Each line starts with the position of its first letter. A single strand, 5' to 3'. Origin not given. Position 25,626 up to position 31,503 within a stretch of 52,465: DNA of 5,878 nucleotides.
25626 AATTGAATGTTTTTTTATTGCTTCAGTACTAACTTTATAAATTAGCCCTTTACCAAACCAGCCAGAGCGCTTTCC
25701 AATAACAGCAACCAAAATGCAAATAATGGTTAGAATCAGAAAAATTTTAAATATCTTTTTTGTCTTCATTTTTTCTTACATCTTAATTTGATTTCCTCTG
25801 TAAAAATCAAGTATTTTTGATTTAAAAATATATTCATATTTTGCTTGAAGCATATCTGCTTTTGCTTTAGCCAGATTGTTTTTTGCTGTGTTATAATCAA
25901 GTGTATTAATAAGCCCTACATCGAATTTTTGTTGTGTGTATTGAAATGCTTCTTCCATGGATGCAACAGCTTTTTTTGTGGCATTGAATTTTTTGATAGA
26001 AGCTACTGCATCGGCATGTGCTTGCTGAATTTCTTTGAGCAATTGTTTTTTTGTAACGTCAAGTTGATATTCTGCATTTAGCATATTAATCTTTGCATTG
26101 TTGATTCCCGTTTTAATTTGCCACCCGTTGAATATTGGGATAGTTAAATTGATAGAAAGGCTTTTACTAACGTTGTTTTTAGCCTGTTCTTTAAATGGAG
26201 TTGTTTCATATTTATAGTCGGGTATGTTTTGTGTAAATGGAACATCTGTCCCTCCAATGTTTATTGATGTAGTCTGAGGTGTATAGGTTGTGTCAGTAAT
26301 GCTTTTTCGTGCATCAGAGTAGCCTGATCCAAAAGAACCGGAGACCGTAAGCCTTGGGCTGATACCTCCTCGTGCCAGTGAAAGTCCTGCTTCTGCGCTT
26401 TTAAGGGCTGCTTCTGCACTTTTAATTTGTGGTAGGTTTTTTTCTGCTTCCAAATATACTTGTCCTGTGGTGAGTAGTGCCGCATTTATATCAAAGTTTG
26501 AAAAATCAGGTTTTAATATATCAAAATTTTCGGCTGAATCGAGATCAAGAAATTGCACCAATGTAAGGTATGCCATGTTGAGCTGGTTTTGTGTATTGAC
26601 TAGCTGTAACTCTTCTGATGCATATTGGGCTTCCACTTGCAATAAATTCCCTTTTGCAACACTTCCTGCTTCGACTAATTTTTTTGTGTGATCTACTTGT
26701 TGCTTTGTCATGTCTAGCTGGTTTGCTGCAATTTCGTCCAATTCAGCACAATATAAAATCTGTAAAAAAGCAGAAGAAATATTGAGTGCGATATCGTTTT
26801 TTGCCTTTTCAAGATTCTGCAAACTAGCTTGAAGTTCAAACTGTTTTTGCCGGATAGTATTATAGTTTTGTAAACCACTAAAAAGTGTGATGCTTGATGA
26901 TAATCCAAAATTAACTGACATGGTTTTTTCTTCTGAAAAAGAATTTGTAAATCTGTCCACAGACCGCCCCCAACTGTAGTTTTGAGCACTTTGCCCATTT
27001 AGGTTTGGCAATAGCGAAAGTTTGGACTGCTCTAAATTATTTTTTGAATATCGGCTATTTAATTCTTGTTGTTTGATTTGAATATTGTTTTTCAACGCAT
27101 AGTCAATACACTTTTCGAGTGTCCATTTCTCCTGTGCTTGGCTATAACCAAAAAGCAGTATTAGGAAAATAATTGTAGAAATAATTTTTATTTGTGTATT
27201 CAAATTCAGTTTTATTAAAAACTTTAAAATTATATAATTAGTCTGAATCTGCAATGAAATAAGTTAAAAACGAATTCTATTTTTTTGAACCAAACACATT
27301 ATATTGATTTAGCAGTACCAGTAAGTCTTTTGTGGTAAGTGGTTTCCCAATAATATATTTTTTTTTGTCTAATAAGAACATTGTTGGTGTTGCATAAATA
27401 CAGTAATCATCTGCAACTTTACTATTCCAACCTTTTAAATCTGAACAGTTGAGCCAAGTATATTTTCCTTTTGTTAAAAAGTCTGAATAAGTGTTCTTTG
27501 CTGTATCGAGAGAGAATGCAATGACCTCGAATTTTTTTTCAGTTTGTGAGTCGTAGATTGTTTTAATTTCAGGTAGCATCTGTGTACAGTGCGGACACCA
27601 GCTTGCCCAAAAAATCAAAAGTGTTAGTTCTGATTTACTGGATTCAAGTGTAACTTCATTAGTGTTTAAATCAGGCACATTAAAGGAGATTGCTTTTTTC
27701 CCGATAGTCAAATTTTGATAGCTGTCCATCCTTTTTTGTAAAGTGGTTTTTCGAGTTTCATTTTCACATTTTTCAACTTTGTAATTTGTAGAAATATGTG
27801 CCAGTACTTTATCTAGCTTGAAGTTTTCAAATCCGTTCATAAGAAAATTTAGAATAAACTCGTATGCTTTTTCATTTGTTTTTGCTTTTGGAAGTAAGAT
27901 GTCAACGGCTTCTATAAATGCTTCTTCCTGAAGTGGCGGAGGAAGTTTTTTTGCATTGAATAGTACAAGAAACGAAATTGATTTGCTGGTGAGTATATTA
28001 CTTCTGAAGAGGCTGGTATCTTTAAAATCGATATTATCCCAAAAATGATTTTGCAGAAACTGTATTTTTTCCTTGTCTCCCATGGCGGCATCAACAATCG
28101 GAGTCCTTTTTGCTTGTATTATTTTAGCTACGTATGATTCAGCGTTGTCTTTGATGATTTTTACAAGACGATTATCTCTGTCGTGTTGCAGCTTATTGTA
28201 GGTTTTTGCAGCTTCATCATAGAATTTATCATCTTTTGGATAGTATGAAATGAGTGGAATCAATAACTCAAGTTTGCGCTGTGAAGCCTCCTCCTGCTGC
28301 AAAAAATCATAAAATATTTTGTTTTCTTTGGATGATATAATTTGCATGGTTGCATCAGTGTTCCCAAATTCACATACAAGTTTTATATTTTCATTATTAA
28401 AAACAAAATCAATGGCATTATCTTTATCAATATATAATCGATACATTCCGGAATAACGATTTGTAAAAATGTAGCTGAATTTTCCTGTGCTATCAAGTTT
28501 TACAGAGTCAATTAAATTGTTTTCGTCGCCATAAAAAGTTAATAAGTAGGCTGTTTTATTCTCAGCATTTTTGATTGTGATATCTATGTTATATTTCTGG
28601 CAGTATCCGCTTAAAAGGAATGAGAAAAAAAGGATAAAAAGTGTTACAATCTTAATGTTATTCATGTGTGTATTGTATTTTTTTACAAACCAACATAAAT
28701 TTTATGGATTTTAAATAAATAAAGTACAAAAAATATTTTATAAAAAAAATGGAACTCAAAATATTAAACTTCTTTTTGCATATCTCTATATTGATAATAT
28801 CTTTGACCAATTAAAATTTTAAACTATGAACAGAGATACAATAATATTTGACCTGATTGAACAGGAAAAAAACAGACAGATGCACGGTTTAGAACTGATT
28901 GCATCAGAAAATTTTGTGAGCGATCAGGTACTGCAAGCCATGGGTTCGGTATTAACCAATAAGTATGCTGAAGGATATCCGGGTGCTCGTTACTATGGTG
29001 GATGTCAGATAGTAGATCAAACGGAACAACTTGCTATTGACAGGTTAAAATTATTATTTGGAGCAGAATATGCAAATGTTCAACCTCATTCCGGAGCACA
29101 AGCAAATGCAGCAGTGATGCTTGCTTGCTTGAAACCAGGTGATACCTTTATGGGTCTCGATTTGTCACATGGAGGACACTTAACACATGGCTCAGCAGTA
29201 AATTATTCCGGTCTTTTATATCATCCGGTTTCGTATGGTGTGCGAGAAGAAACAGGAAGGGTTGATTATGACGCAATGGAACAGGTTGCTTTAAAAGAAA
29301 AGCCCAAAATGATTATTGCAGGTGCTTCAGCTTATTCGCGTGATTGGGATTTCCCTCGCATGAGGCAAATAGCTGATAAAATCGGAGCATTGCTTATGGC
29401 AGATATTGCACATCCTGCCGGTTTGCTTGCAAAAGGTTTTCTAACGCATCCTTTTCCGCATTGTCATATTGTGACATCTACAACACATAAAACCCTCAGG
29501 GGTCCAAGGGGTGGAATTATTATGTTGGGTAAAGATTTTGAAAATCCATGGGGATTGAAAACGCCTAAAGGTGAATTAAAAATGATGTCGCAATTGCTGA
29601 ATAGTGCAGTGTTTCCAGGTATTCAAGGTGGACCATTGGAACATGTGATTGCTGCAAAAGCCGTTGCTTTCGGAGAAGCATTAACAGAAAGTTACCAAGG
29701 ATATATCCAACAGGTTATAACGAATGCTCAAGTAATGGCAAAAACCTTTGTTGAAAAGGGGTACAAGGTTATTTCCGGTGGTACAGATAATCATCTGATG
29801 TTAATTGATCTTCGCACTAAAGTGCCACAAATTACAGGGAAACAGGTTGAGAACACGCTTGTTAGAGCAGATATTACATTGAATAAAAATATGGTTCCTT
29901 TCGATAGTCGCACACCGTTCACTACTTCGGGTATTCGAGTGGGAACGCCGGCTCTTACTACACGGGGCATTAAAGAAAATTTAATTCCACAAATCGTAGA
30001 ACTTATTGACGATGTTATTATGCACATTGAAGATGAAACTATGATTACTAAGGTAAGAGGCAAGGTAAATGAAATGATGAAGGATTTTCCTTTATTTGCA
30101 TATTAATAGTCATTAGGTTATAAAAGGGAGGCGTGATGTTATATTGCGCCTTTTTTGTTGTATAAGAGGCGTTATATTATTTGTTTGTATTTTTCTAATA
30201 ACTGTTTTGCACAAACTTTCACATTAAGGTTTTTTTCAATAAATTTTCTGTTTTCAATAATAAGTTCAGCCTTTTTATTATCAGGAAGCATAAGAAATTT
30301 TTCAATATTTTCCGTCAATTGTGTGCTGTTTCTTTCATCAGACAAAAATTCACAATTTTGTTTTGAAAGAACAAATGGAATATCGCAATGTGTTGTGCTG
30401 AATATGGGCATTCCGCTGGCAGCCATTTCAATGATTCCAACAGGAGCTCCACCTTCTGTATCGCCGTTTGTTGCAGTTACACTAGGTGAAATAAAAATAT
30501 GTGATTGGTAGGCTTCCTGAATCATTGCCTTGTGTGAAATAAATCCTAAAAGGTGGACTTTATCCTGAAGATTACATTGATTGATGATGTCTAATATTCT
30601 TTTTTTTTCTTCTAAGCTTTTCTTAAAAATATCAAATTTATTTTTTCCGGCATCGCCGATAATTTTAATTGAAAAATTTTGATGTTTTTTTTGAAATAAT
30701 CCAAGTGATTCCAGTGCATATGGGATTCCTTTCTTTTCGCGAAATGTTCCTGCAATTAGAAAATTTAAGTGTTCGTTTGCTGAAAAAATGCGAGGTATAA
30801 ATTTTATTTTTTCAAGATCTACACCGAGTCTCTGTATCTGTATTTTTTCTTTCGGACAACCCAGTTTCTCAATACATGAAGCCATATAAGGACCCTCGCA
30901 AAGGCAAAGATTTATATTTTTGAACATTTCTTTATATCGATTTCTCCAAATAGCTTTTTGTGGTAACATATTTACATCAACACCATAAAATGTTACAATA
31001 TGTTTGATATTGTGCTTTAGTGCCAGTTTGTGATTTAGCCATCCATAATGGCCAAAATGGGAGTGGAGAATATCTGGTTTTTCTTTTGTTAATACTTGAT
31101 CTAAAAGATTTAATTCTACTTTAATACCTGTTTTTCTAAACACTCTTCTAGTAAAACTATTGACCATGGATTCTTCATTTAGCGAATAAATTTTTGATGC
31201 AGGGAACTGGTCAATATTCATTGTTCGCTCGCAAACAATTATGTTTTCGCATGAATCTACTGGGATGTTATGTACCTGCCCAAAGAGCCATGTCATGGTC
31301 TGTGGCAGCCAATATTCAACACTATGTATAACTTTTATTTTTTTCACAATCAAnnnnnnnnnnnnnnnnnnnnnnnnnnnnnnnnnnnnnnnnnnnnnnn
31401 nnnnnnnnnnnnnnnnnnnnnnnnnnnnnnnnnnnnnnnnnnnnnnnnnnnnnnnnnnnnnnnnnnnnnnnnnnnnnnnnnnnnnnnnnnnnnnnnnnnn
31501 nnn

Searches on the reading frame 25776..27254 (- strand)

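Call 7: search_protein_families(library=pfam, proteins=[window:25776-27254:-])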
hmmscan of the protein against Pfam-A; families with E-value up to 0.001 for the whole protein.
window:25776-27254:- (492 aa): 1 family
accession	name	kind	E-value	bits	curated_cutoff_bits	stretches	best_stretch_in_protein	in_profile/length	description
PF02321.23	OEP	-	9.9e-59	198.7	22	2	269-476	7-176/187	Outer membrane efflux protein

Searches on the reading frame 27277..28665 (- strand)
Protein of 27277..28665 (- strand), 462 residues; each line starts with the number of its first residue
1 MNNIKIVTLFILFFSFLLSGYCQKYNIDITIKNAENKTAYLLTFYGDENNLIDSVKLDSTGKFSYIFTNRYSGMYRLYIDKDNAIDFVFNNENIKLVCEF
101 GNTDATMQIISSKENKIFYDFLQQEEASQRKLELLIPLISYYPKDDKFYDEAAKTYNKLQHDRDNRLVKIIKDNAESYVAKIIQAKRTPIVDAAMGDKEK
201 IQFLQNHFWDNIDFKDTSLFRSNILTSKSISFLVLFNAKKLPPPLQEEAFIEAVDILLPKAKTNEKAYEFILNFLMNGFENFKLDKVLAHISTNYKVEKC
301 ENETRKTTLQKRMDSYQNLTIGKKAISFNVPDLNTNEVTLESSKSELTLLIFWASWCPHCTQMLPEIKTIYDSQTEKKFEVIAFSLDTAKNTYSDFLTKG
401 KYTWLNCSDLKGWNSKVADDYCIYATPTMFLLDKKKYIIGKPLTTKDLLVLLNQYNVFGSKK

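Call 7: search_protein_families(library=pfam, proteins=[window:27277-28665:-])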
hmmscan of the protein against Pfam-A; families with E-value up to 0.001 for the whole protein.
window:27277-28665:- (462 aa): 8 families
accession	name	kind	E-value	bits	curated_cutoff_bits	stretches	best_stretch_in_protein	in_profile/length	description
PF00578.27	AhpC-TSA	-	1.4e-17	64.2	26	1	321-438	1-121/124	AhpC/TSA family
PF13905.12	Thioredoxin_8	-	4.9e-17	62.5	27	1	346-437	2-93/94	Thioredoxin-like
PF08534.16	Redoxin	-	3.4e-14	53.3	26.6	1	322-439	3-129/148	Redoxin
PF13098.12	Thioredoxin_2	-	6.9e-10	39.6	27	1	346-435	6-85/104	Thioredoxin-like domain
PF14289.11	DUF4369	-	7.3e-10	39.7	25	1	25-117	1-90/91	Domain of unknown function (DUF4369)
PF17127.10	DUF5106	-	2e-08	35.2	28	1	196-275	29-103/151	Domain of unknown function (DUF5106)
PF00085.26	Thioredoxin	-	3.4e-08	33.8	23.5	1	344-394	17-66/103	Thioredoxin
PF14595.12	Thioredoxin_9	-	0.00018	21.9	25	1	339-401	35-95/129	Thioredoxin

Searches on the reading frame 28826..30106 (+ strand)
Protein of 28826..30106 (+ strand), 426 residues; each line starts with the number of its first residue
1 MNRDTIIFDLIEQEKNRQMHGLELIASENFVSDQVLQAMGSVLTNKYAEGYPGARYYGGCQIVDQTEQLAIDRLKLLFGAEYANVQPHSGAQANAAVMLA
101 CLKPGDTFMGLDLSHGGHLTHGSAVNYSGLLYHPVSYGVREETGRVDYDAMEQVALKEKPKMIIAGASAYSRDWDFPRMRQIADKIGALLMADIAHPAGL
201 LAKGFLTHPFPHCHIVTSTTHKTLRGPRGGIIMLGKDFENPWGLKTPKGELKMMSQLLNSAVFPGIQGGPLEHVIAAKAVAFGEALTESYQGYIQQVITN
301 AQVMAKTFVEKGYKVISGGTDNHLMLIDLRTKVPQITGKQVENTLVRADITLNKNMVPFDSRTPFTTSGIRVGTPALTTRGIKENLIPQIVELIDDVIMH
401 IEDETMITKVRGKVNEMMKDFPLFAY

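Call 7: search_protein_families(library=pfam, proteins=[window:28826-30106:+])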
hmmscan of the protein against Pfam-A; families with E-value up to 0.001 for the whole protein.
window:28826-30106:+ (426 aa): 3 families
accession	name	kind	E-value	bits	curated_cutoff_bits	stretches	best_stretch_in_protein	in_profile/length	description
PF00464.25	SHMT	-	2.5e-161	537.2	27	1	3-394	4-399/399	Serine hydroxymethyltransferase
PF00155.27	Aminotran_1_2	-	1.5e-06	28.1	19.7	1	57-381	38-353/361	Aminotransferase class I and II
PF01212.27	Beta_elim_lyase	-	0.00032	20.5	27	1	30-161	2-130/288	Beta-eliminating lyase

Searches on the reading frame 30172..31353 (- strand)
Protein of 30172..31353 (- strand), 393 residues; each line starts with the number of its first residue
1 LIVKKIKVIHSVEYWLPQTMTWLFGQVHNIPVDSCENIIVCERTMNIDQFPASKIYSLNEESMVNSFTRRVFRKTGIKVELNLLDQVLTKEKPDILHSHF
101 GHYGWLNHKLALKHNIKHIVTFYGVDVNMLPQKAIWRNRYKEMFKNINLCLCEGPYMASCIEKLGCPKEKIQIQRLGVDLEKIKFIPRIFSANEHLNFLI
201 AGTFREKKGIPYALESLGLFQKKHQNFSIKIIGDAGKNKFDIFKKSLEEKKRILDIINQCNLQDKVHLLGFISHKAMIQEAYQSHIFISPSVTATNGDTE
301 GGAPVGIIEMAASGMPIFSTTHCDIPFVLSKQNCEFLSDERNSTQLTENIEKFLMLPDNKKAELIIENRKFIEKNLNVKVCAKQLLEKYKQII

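Call 7: search_protein_families(library=pfam, proteins=[window:30172-31353:-])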
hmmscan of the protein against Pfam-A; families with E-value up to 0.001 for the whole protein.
window:30172-31353:- (393 aa): 5 families
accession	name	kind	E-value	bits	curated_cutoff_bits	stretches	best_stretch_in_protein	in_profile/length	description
PF00534.26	Glycos_transf_1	-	3.3e-20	72.8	26.4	1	194-368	14-168/172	Glycosyl transferases group 1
PF13692.12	Glyco_trans_1_4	-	2.2e-13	51.1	27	1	198-354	4-140/142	Glycosyl transferases group 1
PF13439.12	Glyco_transf_4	-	4e-12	46.9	28.5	1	83-182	63-170/170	Glycosyltransferase Family 4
PF13579.12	Glyco_trans_4_4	-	6.4e-06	27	29.7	1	83-172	62-153/158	Glycosyl transferase 4-like domain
PF13477.12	Glyco_trans_4_2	-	3.3e-05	24.5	23.4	1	62-151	45-136/139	Glycosyl transferase 4-like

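Call 40: find_related_loci(query=window:30172-31353:-, collection=metagenome_contigs, flank=6000)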
Query window:30172-31353:- (393 aa) in metagenome_contigs; peptide patterns used: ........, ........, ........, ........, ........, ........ (x = any residue, [..] = any of these).
93 stretches matched a pattern, but none encodes a relative of the query by tblastn (E <= 1e-3).

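Call 41: find_homologous_proteins(query=window:30172-31353:-, max_evalue=1e-30)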
Query window:30172-31353:- (393 aa): 3270 proteins with E <= 1e-30 among 8000 candidates; the best 120 are listed.
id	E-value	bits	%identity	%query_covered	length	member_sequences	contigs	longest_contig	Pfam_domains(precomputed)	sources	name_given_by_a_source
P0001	7.6e-265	896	100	100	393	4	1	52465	PF00534.27,PF13579.13,PF13439.13,PF13692.13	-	-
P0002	9.2e-193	658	71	99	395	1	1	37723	PF00534.27,PF13579.13,PF13439.13,PF13692.13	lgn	-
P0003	1.2e-158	546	60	99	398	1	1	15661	PF00534.27,PF13477.13,PF13439.13,PF13692.13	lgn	-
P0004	2.0e-149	516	57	99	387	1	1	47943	PF00534.27,PF13579.13,PF13439.13,PF13692.13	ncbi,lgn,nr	ncbi:MAG: glycosyltransferase [Bacteroidetes bacterium]|nr:glycosyltransferase [Bacteroidota bacteri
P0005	2.0e-143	496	58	99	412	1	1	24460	PF00534.27,PF13439.13,PF13692.13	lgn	-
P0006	2.7e-133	463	55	99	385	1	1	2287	PF00534.27,PF13579.13,PF13439.13,PF13692.13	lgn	-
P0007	4.8e-124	432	51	99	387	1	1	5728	PF00534.27,PF13477.13,PF13579.13,PF13439.13,PF13692.13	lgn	-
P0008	5.8e-124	432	50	99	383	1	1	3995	PF00534.27,PF13439.13,PF13692.13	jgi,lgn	-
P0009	2.4e-122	427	51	99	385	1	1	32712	PF00534.27,PF13692.13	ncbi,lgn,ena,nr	ncbi:MAG: colanic acid biosynthesis glycosyltransferase WcaL [Cytophagales bacterium]|nr:colanic aci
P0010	3.1e-120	420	51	96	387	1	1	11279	PF00534.27,PF13477.13,PF13439.13,PF13692.13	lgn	-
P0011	8.8e-120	418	51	99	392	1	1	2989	PF00534.27,PF13579.13,PF13439.13,PF13692.13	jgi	jgi:colanic acid/amylovoran biosynthesis glycosyltransferase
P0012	5.7e-119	416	50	99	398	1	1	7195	PF00534.27,PF13439.13,PF13692.13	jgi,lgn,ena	-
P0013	5.1e-118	412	51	98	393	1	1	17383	PF00534.27,PF13439.13,PF13692.13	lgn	-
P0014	2.1e-117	410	52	99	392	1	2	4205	PF00534.27,PF13579.13,PF13439.13,PF13692.13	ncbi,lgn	-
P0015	6.4e-117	409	50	96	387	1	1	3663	PF00534.27,PF13579.13,PF13439.13,PF13692.13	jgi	jgi:colanic acid/amylovoran biosynthesis glycosyltransferase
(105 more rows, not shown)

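Call 42: find_encoding_contigs(protein=P0002, flank=8000, max_places=3)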
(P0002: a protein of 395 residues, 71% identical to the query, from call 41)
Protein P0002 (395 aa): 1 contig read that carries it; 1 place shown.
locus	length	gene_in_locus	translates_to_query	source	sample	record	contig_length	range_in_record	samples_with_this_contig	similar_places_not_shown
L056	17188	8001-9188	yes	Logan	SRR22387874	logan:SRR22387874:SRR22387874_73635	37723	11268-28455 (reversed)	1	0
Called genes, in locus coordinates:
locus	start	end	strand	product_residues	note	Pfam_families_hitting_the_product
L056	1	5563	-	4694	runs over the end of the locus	PF26628:DUF8202, PF03160:Calx-beta, PF26628:DUF8202, PF03160:Calx-beta, PF26628:DUF8202, PF03160:Calx-beta, PF26628:DUF8202, PF03160:Calx-beta, +3 more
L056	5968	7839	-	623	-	PF00005:ABC_tran, PF02463:SMC_N (faint), PF13476:AAA_23 (faint), PF13304:AAA_21 (faint), PF12848:ABC_tran_Xtn, PF00005:ABC_tran, PF16326:ABC_tran_CTD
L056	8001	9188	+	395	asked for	PF13579:Glyco_trans_4_4, PF13439:Glyco_transf_4, PF00534:Glycos_transf_1, PF13692:Glyco_trans_1_4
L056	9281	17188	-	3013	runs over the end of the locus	PF07504:FTP, PF01447:Peptidase_M4, PF02868:Peptidase_M4_C, PF18911:PKD_4, PF20009:GEVED, PF00801:PKD, PF18911:PKD_4, PF00431:CUB, +24 more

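Call 43: find_encoding_contigs(protein=P0003, flank=8000, max_places=3)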
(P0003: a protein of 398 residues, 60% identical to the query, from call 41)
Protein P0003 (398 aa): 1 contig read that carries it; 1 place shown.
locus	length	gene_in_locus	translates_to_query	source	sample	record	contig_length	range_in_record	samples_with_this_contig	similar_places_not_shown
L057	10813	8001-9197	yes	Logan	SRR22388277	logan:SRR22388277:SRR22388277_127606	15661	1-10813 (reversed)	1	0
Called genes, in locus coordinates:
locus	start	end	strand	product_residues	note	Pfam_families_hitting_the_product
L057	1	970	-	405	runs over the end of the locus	PF12704:MacB_PCD, PF02687:FtsX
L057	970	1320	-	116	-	PF02033:RBFA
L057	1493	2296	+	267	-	-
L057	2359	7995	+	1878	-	PF18962:Por_Secre_tail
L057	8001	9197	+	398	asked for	PF13477:Glyco_trans_4_2 (weak), PF13439:Glyco_transf_4, PF00534:Glycos_transf_1, PF13692:Glyco_trans_1_4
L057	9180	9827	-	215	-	PF13505:OMP_b-brl, PF13568:OMP_b-brl_2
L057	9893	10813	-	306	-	?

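Call 44: find_encoding_contigs(protein=P0004, flank=8000, max_places=3)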
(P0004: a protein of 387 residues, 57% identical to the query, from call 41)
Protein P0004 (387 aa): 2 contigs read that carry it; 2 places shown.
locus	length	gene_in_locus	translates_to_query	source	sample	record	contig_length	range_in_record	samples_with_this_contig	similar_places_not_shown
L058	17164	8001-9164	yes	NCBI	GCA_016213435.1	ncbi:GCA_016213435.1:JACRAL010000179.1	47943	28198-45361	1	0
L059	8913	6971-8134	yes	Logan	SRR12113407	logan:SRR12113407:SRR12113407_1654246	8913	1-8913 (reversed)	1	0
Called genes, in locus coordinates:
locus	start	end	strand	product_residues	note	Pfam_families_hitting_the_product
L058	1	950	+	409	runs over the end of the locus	PF05893:LuxC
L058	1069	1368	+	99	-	PF01909:NTP_transf_2, PF18765:Polbeta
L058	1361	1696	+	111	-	PF01934:HepT-like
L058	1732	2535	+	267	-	PF05711:TylF, PF13578:Methyltransf_24 (weak), PF05711:TylF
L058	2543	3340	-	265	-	PF08003:Methyltransf_9 (weak), PF13489:Methyltransf_23, PF01209:Ubie_methyltran, PF01728:FtsJ (weak), PF13847:Methyltransf_31, PF08241:Methyltransf_11, PF08242:Methyltransf_12, PF13649:Methyltransf_25, +1 more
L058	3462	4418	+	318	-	PF09603:Fib_succ_major, PF18962:Por_Secre_tail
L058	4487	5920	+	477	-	PF01943:Polysacc_synt, PF13440:Polysacc_synt_3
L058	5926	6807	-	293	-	PF02522:Antibiotic_NAT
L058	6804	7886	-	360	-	-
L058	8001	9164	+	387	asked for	PF13439:Glyco_transf_4, PF13579:Glyco_trans_4_4 (faint), PF00534:Glycos_transf_1, PF13692:Glyco_trans_1_4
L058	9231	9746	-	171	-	-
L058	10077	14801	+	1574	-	PF19408:PKD_6, PF13573:SprB, PF13585:CHU_C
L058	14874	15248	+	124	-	PF09345:SiaC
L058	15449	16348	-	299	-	PF01479:S4 (faint), PF00849:PseudoU_synth_2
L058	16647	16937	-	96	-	-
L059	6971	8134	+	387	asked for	PF13439:Glyco_transf_4, PF13579:Glyco_trans_4_4 (faint), PF00534:Glycos_transf_1, PF13692:Glyco_trans_1_4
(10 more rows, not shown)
